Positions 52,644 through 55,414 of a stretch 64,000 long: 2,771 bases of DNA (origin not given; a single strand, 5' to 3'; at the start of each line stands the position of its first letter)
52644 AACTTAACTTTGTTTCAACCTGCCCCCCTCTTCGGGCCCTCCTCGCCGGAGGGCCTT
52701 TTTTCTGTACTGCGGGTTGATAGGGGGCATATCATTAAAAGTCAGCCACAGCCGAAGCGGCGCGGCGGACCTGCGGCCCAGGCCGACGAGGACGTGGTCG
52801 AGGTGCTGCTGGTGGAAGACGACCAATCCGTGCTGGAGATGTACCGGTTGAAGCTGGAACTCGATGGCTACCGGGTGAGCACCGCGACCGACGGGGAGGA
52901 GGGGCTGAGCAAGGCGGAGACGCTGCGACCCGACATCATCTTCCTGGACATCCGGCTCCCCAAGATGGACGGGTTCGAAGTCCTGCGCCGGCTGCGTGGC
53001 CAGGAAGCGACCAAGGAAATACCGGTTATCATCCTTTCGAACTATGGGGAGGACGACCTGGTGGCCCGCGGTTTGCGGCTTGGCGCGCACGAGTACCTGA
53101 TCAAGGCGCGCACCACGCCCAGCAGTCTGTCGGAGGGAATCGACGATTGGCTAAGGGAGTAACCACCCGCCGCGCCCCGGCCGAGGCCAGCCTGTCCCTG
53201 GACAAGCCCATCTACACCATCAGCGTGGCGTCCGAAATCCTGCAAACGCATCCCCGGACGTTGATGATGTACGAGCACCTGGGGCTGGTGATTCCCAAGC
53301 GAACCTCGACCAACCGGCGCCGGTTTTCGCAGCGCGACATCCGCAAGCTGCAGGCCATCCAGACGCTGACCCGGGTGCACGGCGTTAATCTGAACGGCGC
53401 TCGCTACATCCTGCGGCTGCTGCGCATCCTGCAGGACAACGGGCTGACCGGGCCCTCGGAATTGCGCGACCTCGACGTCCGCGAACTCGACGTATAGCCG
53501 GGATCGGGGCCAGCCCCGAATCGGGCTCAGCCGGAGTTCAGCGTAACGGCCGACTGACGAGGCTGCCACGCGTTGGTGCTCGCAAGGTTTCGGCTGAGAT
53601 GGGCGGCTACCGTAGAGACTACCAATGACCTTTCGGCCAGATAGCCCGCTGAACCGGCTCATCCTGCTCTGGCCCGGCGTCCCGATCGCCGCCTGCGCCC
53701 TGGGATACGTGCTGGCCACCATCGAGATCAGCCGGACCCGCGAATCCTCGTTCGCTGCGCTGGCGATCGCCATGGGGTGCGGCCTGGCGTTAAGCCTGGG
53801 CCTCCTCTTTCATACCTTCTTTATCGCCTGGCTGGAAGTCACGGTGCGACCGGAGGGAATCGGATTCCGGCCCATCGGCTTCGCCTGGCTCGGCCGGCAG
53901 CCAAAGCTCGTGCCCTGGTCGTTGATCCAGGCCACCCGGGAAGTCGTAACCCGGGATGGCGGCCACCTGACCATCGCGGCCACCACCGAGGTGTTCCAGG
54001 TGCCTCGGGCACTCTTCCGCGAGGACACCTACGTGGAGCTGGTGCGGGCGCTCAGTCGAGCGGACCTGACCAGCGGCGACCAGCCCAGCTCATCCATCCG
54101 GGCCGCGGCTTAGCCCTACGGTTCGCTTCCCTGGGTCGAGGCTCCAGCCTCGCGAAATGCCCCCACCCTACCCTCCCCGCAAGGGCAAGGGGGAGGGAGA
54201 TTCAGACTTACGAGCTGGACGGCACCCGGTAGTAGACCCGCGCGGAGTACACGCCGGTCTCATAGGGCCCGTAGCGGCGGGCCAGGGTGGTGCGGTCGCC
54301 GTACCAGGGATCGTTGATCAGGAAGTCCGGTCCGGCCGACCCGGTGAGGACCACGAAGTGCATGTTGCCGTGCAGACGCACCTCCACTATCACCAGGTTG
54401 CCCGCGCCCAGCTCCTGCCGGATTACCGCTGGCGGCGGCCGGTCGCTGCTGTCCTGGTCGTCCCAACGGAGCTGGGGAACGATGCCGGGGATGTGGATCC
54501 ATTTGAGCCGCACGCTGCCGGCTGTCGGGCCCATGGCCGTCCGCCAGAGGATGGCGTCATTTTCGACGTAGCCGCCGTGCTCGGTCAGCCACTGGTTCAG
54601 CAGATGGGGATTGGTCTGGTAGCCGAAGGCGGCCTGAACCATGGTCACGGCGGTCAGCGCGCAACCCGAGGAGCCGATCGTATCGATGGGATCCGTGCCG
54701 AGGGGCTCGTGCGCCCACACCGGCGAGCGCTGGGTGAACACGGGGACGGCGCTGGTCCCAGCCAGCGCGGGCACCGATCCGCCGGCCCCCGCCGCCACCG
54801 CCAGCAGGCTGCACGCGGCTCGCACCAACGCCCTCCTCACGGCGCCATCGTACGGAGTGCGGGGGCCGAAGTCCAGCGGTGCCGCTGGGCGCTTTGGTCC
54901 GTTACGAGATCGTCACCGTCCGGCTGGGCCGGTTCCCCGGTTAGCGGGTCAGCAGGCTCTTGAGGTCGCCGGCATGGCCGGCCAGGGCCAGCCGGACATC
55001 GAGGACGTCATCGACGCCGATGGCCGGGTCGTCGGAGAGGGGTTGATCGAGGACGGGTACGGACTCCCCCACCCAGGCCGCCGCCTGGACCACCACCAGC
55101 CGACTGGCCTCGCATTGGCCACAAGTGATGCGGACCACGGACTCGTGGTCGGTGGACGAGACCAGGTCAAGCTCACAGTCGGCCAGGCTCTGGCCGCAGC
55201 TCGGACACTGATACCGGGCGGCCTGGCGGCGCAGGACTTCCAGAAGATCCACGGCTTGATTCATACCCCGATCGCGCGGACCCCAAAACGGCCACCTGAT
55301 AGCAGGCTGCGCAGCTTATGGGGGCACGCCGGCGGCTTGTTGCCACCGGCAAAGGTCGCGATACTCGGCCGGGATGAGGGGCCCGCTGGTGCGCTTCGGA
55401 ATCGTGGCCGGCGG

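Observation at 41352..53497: Five HspR-like MerR paralogs in 12 kb, two in operons with orphan receiver proteins, embedded in a stress-gene cluster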

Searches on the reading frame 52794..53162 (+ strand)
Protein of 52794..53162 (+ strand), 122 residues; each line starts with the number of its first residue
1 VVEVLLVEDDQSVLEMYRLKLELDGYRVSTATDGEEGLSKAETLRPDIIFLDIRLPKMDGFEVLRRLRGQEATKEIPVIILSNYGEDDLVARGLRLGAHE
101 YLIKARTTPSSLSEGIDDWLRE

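Call 3: search_protein_families(library=pfam, proteins=[window:52794-53162:+], max_evalue=0.01)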
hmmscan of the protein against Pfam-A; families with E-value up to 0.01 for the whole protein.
window:52794-53162:+ (122 aa): 1 family
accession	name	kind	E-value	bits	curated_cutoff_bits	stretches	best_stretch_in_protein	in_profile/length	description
PF00072.30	Response_reg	-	4.7e-27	94.8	30.2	1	4-105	1-100/111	Response regulator receiver domain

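Call 4: search_protein_families(library=ncbifam, proteins=[window:52794-53162:+], max_evalue=0.01)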
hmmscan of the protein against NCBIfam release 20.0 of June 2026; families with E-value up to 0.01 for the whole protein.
window:52794-53162:+ (122 aa): 102 families (the best 25 are shown)
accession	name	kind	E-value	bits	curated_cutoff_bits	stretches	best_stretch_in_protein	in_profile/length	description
NF041733.1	resp_reg_CseB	equivalog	1.2e-23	83.7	350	1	3-108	2-104/228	two-component system response regulator CseB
TIGR02154.1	PhoB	equivalog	1.9e-23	83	296.2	1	3-105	4-106/226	phosphate regulon transcriptional regulator PhoB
NF045944.1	ResRegRpaBCyano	equivalog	6.3e-22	78.1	330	1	5-116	1-108/229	response regulator transcription factor RpaB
NF007135.0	PRK09581.1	equivalog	6.3e-22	78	474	1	3-104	4-105/457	PleD family two-component system response regulator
NF040689.1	MtrAB_MtrA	equivalog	9.2e-21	74.2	300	1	4-105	1-99/219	MtrAB system response regulator MtrA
NF040534.1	resp_reg_YycF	equivalog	6e-20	71.5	340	1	3-107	2-103/231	response regulator YycF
NF008469.0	PRK11361.1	equivalog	1.6e-19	69.9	714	1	3-105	6-106/461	acetoacetate metabolism transcriptional regulator AtoC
NF033120.0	vanR_FM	exception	1.7e-19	70.4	460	1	2-107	4-106/231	vancomycin resistance response regulator transcription factor, VanR-F/VanR-M family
NF045991.1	RespRegCtrARhodob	equivalog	2.9e-19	69.7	350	1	3-105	2-102/224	response regulator transcription factor CtrA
TIGR01387.1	cztR_silR_copR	subfamily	4e-19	69.1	279.2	1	4-105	1-100/218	heavy metal response regulator transcription factor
NF045505.1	RR_RssB_Pseudo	equivalog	5.1e-19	68.6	700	1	3-105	7-107/394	two-component system response regulator RssB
NF053854.1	RespRegPhoBBctds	equivalog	5.9e-19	68.3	270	1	4-104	1-100/225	two-component system response regulator PhoB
NF008296.0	PRK11083.1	equivalog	3.5e-18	65.8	273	1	3-105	5-104/228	two-component system response regulator CreB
NF041946.1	LuxO_transreg_Vib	equivalog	1.2e-17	63.8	800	1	6-105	1-98/463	quorum-sensing sigma-54 dependent transcriptional regulator LuxO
NF007820.0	PRK10529.1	equivalog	3.6e-17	62.5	325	1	1-105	1-102/225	two-component system response regulator KdpE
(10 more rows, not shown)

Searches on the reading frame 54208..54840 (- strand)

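Call 87: search_protein_families(library=pfam, proteins=[window:54208-54840:-], max_evalue=0.001)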
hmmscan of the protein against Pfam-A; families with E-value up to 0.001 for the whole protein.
window:54208-54840:- (210 aa): 1 family
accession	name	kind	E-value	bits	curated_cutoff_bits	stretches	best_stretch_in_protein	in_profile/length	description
PF13529.12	Peptidase_C39_2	-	1.8e-08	35.5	24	1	32-179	3-143/143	Peptidase_C39 like family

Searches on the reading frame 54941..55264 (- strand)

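Call 72: search_protein_families(library=pfam, proteins=[window:54941-55264:-], max_evalue=0.01)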
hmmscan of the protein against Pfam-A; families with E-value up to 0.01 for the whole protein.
window:54941-55264:- (107 aa): 1 family
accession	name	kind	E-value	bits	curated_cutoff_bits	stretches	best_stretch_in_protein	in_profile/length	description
PF24042.1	DUF7351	-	0.0052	17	31.2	1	12-63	61-112/177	Domain of unknown function (DUF7351)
